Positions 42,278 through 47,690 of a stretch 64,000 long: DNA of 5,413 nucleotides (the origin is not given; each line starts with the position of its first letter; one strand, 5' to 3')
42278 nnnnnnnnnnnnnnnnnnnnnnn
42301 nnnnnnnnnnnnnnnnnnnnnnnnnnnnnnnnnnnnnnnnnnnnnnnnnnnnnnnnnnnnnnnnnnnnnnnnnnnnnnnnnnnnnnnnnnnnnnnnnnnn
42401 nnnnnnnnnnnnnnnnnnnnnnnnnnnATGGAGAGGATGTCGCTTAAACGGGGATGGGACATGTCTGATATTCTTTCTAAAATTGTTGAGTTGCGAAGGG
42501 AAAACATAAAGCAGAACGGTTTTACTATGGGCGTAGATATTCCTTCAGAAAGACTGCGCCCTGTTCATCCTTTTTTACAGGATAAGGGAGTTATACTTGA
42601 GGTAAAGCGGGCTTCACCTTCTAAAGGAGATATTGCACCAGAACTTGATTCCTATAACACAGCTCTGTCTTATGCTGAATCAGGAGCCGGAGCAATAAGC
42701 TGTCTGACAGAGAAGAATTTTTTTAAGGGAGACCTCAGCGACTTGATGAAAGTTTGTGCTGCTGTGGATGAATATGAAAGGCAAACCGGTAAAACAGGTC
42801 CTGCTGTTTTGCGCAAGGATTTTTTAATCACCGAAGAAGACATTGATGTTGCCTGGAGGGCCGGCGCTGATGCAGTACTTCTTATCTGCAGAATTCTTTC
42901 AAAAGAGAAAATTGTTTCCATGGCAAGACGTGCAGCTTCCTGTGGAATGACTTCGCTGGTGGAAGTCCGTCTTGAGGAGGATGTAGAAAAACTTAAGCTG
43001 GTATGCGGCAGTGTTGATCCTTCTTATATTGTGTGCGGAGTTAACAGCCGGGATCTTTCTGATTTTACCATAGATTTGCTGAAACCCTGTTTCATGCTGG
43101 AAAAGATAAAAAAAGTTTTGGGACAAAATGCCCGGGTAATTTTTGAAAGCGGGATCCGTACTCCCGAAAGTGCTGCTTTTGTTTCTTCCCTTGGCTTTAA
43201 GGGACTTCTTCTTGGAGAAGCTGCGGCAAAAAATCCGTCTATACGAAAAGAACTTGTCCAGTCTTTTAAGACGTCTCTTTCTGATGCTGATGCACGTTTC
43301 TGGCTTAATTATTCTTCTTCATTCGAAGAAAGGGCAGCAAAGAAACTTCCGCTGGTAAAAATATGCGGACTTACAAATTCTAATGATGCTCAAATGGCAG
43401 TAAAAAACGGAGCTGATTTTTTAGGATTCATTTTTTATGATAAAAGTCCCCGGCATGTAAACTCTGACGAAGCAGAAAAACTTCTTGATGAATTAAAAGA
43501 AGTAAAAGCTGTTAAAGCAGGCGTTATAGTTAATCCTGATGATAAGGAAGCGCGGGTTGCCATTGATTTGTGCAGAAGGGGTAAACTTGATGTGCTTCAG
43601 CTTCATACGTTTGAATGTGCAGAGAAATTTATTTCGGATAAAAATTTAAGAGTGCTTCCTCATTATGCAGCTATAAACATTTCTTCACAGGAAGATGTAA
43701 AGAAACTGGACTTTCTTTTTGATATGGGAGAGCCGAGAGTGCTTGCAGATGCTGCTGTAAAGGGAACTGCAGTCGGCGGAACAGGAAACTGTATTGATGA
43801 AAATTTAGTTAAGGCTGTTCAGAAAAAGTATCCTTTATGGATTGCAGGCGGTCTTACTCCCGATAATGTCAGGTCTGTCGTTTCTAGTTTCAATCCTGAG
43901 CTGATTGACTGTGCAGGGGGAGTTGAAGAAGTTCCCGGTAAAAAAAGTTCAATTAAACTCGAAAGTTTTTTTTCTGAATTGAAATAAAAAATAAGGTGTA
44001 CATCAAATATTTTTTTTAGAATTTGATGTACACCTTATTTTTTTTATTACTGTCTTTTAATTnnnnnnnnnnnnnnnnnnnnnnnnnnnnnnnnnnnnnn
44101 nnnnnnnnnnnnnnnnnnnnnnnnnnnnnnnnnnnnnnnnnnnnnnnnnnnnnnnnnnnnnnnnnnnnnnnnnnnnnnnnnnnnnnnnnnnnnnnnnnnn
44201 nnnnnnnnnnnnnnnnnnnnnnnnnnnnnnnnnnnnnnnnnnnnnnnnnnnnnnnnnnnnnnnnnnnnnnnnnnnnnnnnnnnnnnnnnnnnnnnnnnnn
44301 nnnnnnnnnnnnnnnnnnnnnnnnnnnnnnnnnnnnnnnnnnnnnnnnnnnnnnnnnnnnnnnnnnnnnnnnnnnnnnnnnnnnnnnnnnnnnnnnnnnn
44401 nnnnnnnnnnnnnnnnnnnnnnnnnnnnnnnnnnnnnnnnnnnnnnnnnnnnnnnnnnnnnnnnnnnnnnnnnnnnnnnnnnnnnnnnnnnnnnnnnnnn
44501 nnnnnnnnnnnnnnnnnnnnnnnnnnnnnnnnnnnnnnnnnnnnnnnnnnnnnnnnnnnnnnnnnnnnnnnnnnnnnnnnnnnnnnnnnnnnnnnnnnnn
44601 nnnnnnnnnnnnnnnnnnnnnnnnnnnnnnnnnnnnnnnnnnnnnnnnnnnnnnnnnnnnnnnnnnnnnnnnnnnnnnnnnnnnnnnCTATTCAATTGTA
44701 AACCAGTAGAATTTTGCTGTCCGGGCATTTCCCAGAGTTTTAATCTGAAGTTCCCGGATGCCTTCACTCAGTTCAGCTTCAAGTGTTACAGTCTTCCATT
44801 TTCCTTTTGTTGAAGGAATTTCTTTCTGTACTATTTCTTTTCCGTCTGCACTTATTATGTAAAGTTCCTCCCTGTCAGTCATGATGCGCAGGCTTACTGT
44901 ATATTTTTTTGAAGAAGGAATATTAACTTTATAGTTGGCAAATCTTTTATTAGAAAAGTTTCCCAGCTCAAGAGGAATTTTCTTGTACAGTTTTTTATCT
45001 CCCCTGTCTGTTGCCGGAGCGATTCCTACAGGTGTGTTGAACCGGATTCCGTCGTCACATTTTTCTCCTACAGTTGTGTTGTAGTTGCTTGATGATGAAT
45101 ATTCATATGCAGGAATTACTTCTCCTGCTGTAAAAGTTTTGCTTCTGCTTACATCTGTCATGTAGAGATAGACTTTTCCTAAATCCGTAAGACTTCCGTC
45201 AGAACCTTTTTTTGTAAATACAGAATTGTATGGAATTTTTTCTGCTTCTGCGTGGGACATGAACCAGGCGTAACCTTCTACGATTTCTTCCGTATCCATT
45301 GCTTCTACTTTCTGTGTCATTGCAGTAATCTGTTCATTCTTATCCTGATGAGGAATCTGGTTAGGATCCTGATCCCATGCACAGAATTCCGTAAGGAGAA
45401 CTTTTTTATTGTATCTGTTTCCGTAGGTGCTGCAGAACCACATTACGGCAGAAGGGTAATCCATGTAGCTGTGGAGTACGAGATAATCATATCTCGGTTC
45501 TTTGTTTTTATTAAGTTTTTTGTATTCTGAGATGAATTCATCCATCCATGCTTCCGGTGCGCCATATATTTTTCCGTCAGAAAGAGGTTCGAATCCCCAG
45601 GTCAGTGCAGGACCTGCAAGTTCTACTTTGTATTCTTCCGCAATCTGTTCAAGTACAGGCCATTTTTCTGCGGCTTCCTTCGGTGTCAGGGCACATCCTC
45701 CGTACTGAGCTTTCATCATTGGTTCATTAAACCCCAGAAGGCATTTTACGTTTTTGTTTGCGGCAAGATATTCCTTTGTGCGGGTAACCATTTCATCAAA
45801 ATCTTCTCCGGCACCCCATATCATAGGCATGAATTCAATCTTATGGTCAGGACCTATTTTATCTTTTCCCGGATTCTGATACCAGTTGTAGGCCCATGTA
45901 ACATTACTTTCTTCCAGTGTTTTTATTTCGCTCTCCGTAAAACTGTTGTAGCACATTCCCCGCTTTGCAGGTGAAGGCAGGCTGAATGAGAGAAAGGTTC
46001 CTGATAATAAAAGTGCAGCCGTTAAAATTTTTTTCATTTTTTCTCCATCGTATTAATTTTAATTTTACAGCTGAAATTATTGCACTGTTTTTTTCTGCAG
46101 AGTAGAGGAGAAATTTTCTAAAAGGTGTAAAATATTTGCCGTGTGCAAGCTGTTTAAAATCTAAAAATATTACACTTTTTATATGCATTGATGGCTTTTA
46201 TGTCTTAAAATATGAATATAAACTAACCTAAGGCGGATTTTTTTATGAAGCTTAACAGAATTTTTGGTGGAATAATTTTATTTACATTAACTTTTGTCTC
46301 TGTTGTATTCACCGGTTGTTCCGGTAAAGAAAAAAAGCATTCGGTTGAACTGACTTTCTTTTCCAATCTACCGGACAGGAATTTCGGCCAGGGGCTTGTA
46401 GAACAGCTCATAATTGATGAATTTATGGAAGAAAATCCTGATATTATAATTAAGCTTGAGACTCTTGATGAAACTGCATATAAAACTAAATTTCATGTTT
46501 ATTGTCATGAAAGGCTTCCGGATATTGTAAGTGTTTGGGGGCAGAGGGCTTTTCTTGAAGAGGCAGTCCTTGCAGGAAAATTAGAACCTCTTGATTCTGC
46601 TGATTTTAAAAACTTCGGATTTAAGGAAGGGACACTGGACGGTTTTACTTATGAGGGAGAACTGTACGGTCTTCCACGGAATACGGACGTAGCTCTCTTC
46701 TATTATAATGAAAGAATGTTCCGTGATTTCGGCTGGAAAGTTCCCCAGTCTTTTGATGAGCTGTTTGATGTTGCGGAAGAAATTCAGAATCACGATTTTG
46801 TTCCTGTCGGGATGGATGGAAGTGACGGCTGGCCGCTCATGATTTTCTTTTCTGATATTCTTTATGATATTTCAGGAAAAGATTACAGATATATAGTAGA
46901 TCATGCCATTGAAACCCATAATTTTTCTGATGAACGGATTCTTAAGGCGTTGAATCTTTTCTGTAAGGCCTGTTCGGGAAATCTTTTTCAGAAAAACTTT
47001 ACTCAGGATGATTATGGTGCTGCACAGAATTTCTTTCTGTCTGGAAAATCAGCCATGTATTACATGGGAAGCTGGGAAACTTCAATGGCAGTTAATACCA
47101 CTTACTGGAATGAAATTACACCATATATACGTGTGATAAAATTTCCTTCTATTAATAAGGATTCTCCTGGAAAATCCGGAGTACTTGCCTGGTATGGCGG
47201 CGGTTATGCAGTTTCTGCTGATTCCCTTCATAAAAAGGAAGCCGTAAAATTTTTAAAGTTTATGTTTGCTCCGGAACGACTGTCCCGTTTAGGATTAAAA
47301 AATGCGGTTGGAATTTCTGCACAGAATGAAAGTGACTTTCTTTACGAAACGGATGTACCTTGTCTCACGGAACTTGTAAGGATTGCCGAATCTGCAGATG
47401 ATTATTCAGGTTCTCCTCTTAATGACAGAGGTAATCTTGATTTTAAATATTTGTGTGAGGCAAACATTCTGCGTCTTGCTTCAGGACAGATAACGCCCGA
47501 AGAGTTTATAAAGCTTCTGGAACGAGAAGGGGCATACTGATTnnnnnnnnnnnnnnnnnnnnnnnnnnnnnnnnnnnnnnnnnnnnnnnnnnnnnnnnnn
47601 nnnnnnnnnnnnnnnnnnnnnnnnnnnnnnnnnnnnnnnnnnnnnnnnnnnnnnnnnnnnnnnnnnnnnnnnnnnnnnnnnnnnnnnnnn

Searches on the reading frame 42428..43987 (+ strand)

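Call 44: search_protein_families(library=pfam, proteins=[window:42428-43987:+], max_evalue=0.001)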
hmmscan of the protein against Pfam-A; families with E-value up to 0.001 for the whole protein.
window:42428-43987:+ (519 aa): 3 families
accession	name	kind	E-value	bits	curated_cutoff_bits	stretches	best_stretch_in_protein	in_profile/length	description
PF00218.27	IGPS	-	5.4e-49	167.1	27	1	51-275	46-250/254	Indole-3-glycerol phosphate synthase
PF00697.28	PRAI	-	4e-31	108.7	22.7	1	310-516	1-192/193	N-(5'phosphoribosyl)anthranilate (PRA) isomerase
PF00977.27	His_biosynth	-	0.00089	19.2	23.6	0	224-282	62-121/228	Histidine biosynthesis protein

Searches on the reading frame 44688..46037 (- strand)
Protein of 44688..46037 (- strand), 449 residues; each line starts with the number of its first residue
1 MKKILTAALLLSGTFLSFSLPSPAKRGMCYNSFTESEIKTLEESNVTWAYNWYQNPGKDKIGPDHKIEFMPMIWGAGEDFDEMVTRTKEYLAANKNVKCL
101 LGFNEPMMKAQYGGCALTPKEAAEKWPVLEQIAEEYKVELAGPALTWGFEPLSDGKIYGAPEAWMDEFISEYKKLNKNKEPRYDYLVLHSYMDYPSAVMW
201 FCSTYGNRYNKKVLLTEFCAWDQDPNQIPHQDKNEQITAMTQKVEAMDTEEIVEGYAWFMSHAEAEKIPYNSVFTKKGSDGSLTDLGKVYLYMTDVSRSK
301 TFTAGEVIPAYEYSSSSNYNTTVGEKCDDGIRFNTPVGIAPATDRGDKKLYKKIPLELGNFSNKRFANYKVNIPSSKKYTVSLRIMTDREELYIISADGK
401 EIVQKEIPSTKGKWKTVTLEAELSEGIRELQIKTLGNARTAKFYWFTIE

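Call 43: search_protein_families(library=pfam, proteins=[window:44688-46037:-], max_evalue=0.001)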
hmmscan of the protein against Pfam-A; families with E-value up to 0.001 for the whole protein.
window:44688-46037:- (449 aa): 1 family
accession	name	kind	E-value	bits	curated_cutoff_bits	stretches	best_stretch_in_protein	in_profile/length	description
PF11790.14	Glyco_hydro_cc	-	1.8e-45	155.8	21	1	27-290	1-237/237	Glycosyl hydrolase catalytic core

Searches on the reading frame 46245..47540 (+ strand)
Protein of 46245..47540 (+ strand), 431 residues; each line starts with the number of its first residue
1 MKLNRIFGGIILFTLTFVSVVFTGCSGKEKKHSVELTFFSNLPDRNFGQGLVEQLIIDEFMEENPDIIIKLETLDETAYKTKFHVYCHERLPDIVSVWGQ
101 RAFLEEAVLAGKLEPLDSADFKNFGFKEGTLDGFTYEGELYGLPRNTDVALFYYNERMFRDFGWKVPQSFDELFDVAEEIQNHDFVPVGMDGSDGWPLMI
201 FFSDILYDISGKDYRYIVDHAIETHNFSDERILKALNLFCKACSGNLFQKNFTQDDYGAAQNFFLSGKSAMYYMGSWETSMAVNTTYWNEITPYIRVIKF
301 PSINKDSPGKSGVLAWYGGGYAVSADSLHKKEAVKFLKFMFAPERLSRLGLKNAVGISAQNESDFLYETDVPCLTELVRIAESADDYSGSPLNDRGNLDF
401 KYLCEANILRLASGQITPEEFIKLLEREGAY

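Call 43: search_protein_families(library=pfam, proteins=[window:46245-47540:+], max_evalue=0.001)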
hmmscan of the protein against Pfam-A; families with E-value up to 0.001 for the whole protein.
window:46245-47540:+ (431 aa): 2 families
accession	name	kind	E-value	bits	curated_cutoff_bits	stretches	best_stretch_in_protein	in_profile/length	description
PF13416.11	SBP_bac_8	-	7.1e-25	88.8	27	1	56-345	2-248/279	Bacterial extracellular solute-binding protein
PF01547.30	SBP_bac_1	-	2.7e-21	77.3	26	1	53-344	11-304/307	Bacterial extracellular solute-binding protein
